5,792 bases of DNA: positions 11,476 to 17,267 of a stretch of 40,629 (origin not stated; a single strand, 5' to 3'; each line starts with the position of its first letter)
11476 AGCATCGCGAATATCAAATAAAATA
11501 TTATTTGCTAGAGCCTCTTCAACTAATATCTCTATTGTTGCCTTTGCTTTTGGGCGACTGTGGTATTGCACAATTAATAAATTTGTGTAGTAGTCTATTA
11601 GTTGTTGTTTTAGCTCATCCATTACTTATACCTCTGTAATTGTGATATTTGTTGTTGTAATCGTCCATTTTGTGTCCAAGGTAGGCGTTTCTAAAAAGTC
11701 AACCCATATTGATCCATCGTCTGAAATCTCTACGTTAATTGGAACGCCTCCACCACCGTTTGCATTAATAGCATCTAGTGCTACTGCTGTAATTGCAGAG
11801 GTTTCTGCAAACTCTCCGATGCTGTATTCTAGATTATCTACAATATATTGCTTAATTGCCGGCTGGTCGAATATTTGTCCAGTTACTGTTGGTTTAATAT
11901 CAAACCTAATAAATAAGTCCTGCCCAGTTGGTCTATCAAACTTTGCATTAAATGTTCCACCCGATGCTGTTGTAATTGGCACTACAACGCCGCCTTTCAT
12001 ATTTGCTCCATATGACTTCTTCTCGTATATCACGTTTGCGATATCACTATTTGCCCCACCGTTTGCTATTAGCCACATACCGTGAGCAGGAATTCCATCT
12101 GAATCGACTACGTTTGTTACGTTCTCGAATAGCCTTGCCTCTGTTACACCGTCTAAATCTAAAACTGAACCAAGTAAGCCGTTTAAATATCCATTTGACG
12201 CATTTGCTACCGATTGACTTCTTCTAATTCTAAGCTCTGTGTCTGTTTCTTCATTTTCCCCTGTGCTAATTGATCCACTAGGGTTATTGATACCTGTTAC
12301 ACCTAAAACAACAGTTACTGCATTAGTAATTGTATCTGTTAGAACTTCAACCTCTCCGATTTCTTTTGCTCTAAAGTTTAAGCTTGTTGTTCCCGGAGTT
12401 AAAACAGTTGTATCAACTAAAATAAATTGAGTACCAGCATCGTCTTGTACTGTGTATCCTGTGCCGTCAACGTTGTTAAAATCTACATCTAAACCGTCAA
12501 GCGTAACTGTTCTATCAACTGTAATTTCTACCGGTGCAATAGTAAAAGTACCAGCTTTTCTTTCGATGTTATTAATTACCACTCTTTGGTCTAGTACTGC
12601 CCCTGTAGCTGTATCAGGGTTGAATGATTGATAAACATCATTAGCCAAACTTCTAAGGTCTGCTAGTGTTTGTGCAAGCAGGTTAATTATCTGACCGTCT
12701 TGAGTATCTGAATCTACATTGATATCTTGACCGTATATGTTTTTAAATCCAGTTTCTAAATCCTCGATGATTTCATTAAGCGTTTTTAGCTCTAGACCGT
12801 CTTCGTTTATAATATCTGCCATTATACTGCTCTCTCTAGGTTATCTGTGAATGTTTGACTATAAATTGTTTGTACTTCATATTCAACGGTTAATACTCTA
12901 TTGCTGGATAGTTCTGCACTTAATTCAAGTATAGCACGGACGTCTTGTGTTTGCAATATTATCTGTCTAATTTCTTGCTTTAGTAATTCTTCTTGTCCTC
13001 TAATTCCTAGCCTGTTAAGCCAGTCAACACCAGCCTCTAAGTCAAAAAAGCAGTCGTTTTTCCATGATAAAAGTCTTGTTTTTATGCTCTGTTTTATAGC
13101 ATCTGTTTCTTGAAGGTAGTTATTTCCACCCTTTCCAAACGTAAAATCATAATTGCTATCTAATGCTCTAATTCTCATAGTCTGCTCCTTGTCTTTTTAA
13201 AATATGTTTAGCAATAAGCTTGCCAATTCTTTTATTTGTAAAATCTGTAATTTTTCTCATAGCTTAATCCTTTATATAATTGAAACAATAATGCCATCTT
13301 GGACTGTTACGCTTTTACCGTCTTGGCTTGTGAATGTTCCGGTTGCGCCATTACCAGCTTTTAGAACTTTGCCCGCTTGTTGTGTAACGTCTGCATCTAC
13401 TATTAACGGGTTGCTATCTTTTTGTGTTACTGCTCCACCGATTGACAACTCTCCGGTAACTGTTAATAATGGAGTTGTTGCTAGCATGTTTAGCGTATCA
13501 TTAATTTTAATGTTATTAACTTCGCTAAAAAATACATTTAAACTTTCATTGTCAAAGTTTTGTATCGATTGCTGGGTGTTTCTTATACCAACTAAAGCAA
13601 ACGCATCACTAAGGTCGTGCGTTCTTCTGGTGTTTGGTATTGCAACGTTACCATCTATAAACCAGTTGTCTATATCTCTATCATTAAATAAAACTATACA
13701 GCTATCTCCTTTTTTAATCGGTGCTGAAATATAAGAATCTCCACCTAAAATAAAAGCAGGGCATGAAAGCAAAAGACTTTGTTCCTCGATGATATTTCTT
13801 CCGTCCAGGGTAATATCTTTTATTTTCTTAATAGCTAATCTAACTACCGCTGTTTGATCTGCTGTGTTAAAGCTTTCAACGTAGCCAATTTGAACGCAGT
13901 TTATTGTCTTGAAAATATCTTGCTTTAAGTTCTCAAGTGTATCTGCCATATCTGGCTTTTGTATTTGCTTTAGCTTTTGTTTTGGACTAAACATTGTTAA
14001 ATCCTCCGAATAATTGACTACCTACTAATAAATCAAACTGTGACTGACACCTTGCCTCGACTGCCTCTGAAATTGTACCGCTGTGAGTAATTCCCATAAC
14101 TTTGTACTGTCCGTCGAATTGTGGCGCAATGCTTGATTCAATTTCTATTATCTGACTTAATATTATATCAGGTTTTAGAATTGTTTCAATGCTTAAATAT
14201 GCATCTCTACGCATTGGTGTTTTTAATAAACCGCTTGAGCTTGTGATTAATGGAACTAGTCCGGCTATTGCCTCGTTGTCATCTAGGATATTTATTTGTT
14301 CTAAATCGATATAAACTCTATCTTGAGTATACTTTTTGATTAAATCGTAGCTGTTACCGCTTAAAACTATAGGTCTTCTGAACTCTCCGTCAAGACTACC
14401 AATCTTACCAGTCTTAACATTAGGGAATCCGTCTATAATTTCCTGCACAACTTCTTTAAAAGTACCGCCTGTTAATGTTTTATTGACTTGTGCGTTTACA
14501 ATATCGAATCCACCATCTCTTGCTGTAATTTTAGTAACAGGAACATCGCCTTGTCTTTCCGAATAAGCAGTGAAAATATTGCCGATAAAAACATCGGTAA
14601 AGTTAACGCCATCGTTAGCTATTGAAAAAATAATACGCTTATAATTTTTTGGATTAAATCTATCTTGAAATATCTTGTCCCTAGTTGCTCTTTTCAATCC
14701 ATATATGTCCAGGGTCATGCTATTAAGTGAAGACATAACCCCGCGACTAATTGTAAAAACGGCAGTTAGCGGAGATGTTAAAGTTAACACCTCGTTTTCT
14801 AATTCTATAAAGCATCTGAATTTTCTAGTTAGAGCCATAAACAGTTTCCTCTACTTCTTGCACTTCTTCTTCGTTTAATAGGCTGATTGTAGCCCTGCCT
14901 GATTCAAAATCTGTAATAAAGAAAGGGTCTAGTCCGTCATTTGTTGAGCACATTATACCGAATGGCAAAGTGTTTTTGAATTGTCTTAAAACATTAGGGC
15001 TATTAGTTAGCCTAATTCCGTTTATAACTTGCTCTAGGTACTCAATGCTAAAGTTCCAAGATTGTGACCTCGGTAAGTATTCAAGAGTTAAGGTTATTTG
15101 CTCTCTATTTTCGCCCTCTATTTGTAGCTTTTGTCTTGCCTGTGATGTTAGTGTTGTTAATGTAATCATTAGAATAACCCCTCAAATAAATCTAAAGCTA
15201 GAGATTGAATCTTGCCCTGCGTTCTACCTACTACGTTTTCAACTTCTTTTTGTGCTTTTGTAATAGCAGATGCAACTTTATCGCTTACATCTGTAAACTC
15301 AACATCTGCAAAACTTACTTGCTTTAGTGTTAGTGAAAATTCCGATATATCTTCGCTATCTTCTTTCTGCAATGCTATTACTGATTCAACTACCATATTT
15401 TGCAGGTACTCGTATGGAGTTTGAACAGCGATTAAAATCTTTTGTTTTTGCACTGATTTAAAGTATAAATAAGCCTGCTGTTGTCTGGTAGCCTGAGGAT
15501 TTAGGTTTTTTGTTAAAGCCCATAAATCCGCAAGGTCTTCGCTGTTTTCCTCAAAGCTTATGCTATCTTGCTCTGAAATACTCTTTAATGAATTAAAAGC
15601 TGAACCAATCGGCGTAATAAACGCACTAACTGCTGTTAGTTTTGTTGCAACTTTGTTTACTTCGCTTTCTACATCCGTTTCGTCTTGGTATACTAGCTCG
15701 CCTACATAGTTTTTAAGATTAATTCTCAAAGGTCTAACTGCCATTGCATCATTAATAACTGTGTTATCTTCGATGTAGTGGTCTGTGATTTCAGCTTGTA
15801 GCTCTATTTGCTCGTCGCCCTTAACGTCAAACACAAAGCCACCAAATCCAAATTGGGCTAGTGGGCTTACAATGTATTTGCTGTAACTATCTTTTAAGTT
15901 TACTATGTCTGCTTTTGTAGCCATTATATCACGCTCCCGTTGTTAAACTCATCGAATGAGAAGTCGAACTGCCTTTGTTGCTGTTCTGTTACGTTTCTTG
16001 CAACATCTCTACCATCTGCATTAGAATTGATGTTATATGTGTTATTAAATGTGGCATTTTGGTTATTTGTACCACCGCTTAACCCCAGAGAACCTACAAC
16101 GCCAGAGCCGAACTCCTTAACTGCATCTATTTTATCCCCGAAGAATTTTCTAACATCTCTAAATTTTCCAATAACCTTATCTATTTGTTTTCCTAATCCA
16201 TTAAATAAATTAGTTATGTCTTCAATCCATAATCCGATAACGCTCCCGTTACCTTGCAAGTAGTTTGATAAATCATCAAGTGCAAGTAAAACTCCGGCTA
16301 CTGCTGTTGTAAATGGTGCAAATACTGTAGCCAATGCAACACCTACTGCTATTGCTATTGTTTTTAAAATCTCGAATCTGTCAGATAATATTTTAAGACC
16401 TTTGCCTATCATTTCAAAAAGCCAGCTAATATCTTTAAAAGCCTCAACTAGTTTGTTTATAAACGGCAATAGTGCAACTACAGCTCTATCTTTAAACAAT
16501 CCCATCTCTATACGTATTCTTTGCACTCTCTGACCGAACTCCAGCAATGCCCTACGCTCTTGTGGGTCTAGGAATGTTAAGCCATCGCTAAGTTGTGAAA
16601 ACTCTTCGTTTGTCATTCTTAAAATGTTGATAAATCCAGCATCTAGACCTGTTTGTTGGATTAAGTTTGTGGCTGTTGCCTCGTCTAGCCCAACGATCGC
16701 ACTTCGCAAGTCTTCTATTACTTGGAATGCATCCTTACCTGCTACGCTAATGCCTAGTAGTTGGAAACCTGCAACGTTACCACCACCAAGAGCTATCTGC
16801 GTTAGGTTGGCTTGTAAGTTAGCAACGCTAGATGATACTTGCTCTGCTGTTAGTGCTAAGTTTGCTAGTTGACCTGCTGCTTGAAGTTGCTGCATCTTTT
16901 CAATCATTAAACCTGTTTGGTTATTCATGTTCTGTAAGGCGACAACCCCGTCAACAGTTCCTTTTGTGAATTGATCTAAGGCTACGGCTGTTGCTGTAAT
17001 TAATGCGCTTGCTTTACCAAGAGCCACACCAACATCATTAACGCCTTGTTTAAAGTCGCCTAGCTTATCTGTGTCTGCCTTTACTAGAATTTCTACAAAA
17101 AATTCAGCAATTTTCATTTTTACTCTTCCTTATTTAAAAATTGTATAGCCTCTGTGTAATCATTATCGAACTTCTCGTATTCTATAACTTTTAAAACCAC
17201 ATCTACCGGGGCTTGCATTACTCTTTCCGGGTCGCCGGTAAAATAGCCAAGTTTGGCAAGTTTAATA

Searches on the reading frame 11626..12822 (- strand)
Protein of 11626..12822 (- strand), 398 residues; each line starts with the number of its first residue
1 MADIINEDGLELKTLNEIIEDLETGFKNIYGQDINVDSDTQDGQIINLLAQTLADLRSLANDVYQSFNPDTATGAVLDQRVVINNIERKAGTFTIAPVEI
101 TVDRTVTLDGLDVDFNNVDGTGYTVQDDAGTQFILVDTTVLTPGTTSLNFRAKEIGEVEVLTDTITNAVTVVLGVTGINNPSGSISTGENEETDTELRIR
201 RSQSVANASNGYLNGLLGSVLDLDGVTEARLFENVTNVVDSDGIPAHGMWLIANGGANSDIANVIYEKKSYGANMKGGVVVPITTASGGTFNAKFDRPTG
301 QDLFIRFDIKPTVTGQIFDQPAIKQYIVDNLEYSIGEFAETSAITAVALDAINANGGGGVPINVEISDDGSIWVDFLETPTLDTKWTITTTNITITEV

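Call 40: search_protein_families(library=phrogs, proteins=[window:11626-12822:-], max_evalue=0.001)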
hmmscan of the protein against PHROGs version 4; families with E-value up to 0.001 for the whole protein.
window:11626-12822:- (398 aa): 2 families
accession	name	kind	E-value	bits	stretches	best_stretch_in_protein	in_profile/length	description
phrog_6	-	tail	3.6e-42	145.7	1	3-396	60-404/548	baseplate wedge subunit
phrog_34452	-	unknown function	5.9e-14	53.1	1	6-180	5-171/175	-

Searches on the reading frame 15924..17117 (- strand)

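Call 40: search_protein_families(library=phrogs, proteins=[window:15924-17117:-], max_evalue=0.001)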
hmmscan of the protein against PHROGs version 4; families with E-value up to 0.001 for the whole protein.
window:15924-17117:- (397 aa): 7 families
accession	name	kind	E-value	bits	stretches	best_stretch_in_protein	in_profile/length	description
phrog_9388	-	unknown function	1e-14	55.2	1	3-229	5-236/615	-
phrog_8125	-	tail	7e-13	49.4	2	220-324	289-390/578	tail length tape measure protein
phrog_8462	-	tail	3.8e-08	33.5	1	18-362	31-393/672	tail length tape measure protein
phrog_2013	-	tail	1.3e-07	31.8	1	36-236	66-274/657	lytic tail protein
phrog_2276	-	tail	2.8e-07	30.6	1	24-280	72-347/673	tail length tape measure protein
phrog_167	-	tail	1.6e-05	23.8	1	27-348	370-658/1555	tail length tape measure protein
phrog_22539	-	unknown function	0.00022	21.1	1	220-324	392-494/626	-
